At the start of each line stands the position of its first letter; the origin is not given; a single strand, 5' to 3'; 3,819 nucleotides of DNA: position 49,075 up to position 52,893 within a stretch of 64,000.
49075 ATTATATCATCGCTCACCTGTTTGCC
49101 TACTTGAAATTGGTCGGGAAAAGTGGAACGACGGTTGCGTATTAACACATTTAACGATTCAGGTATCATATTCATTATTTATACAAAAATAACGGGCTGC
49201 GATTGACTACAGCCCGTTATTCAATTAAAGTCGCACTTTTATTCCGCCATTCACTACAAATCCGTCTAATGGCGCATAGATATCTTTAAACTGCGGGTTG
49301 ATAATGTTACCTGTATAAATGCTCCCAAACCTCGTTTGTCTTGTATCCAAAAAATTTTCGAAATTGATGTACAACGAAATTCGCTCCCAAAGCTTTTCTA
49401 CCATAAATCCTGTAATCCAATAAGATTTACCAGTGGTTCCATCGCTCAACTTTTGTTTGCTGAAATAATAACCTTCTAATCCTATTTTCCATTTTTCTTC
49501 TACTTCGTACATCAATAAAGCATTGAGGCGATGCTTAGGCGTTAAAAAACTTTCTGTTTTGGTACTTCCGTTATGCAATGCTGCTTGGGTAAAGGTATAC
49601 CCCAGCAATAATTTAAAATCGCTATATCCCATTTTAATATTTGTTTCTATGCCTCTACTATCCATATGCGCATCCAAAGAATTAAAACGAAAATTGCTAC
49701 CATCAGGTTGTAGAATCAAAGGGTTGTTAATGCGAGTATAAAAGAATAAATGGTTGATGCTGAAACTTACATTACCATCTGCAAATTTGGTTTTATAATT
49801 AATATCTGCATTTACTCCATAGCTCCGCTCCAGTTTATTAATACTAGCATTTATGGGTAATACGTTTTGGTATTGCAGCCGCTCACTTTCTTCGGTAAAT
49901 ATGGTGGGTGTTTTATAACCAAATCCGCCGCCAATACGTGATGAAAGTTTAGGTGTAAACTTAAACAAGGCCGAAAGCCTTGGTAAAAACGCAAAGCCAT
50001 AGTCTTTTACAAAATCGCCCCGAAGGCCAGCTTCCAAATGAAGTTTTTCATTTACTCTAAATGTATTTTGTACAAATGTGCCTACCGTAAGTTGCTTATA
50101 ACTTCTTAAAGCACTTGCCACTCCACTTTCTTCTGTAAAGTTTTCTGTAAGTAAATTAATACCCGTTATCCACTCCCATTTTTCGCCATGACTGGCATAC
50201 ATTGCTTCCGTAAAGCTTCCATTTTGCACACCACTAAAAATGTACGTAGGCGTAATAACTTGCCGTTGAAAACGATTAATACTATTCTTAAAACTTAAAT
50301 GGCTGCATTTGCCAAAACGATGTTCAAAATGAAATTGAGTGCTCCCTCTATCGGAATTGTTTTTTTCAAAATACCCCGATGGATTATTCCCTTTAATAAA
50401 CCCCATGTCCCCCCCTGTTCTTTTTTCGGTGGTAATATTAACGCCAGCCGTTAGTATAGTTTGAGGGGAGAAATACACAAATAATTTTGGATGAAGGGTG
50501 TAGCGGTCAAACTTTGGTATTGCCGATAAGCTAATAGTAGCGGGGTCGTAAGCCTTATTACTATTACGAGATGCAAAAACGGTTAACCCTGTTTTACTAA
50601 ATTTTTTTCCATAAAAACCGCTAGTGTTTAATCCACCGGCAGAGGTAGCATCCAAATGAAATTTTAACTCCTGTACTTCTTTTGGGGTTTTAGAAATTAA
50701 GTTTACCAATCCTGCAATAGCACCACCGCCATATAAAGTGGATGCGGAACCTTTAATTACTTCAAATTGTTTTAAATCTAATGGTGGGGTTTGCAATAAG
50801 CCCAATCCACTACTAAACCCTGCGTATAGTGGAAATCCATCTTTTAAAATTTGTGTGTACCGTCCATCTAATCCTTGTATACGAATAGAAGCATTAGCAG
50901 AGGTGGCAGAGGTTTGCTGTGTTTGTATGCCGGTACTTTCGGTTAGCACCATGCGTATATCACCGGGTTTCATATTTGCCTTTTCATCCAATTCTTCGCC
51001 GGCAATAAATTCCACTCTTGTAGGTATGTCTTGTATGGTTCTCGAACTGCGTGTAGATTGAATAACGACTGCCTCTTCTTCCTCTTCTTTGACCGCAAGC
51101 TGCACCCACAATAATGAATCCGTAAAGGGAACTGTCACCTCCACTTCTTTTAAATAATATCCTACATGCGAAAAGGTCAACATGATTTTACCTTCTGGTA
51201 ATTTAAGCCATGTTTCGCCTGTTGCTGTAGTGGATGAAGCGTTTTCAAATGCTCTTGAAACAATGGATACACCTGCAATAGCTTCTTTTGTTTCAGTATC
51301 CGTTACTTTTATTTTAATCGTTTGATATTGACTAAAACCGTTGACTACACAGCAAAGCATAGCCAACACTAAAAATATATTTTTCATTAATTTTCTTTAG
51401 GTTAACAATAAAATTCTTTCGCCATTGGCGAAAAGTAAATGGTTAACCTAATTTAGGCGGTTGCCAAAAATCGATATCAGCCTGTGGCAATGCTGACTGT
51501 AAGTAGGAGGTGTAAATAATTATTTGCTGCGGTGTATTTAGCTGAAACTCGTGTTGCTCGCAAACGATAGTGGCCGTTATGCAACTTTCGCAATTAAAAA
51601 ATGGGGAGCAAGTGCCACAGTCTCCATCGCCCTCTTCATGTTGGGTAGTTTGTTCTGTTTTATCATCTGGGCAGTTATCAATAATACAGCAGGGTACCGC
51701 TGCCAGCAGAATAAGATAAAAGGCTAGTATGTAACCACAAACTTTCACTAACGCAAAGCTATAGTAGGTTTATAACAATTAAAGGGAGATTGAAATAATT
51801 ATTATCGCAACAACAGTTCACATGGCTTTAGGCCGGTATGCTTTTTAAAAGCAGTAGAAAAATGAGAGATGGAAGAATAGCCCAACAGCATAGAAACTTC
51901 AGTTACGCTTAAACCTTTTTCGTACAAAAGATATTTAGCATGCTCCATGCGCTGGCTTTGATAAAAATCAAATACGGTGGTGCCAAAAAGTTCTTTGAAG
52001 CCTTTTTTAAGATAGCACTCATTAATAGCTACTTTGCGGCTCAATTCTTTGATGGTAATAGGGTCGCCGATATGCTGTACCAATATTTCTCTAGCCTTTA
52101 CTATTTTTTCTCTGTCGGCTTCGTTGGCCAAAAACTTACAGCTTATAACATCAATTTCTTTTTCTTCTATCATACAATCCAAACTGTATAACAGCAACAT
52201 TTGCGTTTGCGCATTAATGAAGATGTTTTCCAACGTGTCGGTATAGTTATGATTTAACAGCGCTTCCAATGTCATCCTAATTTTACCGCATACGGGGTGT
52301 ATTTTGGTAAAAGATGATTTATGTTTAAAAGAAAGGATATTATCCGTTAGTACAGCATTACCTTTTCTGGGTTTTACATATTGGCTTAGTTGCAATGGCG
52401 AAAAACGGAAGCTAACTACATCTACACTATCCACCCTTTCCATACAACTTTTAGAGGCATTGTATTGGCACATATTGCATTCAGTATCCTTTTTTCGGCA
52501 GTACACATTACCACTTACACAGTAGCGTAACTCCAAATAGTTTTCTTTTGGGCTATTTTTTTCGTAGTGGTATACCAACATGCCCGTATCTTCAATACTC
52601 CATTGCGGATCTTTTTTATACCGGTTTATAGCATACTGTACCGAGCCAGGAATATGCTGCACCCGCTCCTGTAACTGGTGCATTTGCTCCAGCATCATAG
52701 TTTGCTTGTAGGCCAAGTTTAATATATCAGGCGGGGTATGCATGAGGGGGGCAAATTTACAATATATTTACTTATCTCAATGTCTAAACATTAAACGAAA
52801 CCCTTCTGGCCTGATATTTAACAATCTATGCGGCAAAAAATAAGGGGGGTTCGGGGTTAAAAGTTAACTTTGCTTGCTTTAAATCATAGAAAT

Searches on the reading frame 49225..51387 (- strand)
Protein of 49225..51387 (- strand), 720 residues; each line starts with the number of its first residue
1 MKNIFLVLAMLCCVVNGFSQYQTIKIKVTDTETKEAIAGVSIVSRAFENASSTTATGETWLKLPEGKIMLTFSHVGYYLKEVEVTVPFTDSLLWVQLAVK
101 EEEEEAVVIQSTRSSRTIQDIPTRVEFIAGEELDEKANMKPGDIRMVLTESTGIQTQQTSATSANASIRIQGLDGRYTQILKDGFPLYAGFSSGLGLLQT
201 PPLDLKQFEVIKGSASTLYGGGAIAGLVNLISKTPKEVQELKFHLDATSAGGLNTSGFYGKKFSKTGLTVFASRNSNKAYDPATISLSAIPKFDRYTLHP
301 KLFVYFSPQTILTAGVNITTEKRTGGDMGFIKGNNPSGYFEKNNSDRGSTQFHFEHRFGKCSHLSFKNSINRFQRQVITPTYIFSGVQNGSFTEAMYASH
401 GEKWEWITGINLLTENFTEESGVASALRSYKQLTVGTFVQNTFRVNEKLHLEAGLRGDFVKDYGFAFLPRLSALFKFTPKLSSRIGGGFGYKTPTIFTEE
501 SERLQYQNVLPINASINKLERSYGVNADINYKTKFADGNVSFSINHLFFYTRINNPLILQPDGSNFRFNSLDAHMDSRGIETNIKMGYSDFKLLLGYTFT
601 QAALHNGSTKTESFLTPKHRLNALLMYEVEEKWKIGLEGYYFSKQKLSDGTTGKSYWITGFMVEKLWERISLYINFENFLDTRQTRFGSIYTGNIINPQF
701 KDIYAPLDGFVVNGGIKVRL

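Call 5: search_protein_families(library=pfam, proteins=[window:49225-51387:-], max_evalue=0.01)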
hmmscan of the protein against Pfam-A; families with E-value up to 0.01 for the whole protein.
window:49225-51387:- (720 aa): 4 families
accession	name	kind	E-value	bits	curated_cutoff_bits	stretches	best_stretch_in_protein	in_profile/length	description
PF00593.30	TonB_dep_Rec_b-barrel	-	1.5e-21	78.2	27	1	337-678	48-435/436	TonB dependent receptor-like, beta-barrel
PF07715.20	Plug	-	8.2e-17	62.1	23.9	1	118-226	2-106/107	TonB-dependent Receptor Plug Domain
PF13715.12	CarbopepD_reg_2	-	3.2e-08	33.9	32.2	1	27-107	4-86/88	CarboxypepD_reg-like domain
PF13620.12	CarboxypepD_reg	-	4.9e-06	27.2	32.3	1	23-87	1-70/82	Carboxypeptidase regulatory-like domain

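Call 6: search_protein_families(library=ncbifam, proteins=[window:49225-51387:-], max_evalue=0.01)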
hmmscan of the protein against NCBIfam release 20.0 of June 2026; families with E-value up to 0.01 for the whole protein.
window:49225-51387:- (720 aa): 26 families (the best 25 are shown)
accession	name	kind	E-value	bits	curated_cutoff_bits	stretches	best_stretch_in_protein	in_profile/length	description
TIGR01783.1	TonB-siderophor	subfamily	1.6e-24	86.5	223.5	2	131-327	12-199/649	TonB-dependent siderophore receptor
NF010010.0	PRK13483.1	equivalog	1.5e-21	76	927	1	99-653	28-598/660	ligand-gated channel protein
NF010038.0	PRK13513.1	equivalog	3.9e-18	65.4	942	1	96-249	27-181/659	ligand-gated channel protein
NF007478.2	PRK10064.1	equivalog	1.9e-17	62.8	745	1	92-239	19-164/663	catecholate siderophore receptor CirA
TIGR01785.1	TonB-hemin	subfamily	2.7e-17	62.5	316.85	1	105-236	2-132/677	TonB-dependent heme/hemoglobin receptor family protein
NF010012.0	PRK13486.1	equivalog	5.4e-16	58.1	924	2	414-643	364-594/696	TonB-dependent receptor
NF007926.1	PRK10641.1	equivalog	7.2e-16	57.8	836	1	91-285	16-205/617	TonB-dependent vitamin B12 receptor BtuB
NF010651.0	PRK14050.1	equivalog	2.1e-15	55.9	884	1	113-242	71-195/730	TonB-dependent siderophore receptor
NF010011.0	PRK13484.1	equivalog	8.3e-15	54.1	1197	2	91-234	17-160/682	IreA family TonB-dependent siderophore receptor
TIGR01779.1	TonB-B12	equivalog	3.6e-13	48.9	599.7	1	98-283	20-205/614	TonB-dependent vitamin B12 receptor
TIGR01786.1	TonB-hemlactrns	subfamily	2e-12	46.3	323.75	1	108-236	4-137/719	TonB-dependent hemoglobin/transferrin/lactoferrin family receptor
NF050067.1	TonBEntbctnRecCfrA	equivalog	1.6e-11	43.3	1200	1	98-248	20-173/698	TonB-dependent ferric enterobactin receptor CfrA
NF010650.0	PRK14049.1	equivalog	4.6e-10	38.3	904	1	121-239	82-194/729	ferrioxamine B receptor precursor protein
NF010048.1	PRK13524.1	subfamily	5.5e-10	38.3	493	1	201-238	144-181/744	FepA family TonB-dependent siderophore receptor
NF052649.1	TonRcptRhtA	equivalog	6e-10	37.9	1100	1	104-261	41-189/744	TonB-dependent siderophore receptor RhtA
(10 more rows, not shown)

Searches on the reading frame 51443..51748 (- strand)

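Call 5: search_protein_families(library=pfam, proteins=[window:51443-51748:-], max_evalue=0.01)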
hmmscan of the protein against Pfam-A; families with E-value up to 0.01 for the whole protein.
window:51443-51748:- (101 aa): 1 family
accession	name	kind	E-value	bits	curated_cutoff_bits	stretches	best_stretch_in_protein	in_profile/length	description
PF20365.3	DUF6660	-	4.6e-10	40.3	27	1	1-89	1-94/102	Family of unknown function (DUF6660)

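Call 6: search_protein_families(library=ncbifam, proteins=[window:51443-51748:-], max_evalue=0.01)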
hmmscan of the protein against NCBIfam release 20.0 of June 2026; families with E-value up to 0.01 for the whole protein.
window:51443-51748:- (101 aa): 0 families

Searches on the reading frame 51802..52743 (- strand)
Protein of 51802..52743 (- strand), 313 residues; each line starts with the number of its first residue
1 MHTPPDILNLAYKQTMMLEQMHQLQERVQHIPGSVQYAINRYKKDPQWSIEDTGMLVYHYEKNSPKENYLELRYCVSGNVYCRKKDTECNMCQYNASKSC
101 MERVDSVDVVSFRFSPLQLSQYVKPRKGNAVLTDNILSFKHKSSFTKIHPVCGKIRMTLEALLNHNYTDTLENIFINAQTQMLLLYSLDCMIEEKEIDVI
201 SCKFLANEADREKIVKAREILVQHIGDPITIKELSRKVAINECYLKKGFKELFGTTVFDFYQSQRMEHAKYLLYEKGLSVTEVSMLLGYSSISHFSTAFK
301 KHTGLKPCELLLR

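Call 5: search_protein_families(library=pfam, proteins=[window:51802-52743:-], max_evalue=0.01)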
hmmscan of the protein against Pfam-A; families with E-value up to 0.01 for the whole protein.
window:51802-52743:- (313 aa): 2 families
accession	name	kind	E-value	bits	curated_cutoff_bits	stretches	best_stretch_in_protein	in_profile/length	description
PF12833.13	HTH_18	-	2.5e-20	73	33.6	1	234-309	1-76/80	Helix-turn-helix domain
PF00165.29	HTH_AraC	-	6.9e-13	48.8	26.6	1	277-307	8-37/42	Bacterial regulatory helix-turn-helix proteins, AraC family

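Call 6: search_protein_families(library=ncbifam, proteins=[window:51802-52743:-], max_evalue=0.01)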
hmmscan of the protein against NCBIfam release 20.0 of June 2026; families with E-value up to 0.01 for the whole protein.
window:51802-52743:- (313 aa): 27 families (the best 25 are shown)
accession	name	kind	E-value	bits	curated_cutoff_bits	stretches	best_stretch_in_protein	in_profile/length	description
TIGR04094.1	adjacent_YSIRK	equivalog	2.7e-19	69.4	200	1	221-308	294-380/383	YSIRK-targeted surface antigen transcriptional regulator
NF007860.0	PRK10572.1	equivalog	1.2e-14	53.8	208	1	210-309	181-280/292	arabinose operon transcriptional regulator AraC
NF049932.1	TranspRegBtr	equivalog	9.8e-13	47.4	900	1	185-309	135-261/531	bacillibactin transport transcriptional regulator Btr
NF047788.1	TransRegPocR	equivalog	1.2e-11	44.4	500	1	192-308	169-285/296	transcriptional regulator PocR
NF006902.0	PRK09393.1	equivalog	9.3e-11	41.5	425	1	205-308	213-316/327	transcriptional regulator FtrA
NF007693.0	PRK10371.1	equivalog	1.6e-10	40.6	253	1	219-307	205-293/309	transcriptional regulator MelR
NF047455.1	TF_Staph_AryK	equivalog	4.4e-10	38.5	850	1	203-309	148-254/759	transcriptional regulator AryK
NF052371.1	TransRegGbdRPseu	equivalog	6.8e-10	38.5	480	1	186-308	200-321/365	choline metabolism transcriptional regulator GbdR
NF049968.1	QhpR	equivalog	3.1e-09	36.4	250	1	261-309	234-282/284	AraC-like transcriptional regulator QhpR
NF010027.0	PRK13502.1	equivalog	5e-09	36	384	1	219-308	183-272/282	HTH-type transcriptional activator RhaR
NF007407.0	PRK09940.1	equivalog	8.7e-09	35.3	348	1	216-307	138-227/253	transcriptional regulator YdeO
NF041686.2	ant_diox_reg_AndR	equivalog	2.9e-08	33.7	350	1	176-309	183-316/321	anthranilate 1,2-dioxygenase regulatory protein AndR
NF011733.0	PRK15186.1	equivalog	3e-08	33.4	403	1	182-311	155-279/291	AraC family transcriptional regulator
NF010025.2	PRK13500.1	equivalog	7.1e-08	32.3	525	1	221-308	185-272/282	HTH-type transcriptional activator RhaR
NF033869.1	viru_reg_Rsp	equivalog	1.2e-07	30.6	400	1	213-307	148-242/701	AraC family transcriptional regulator Rsp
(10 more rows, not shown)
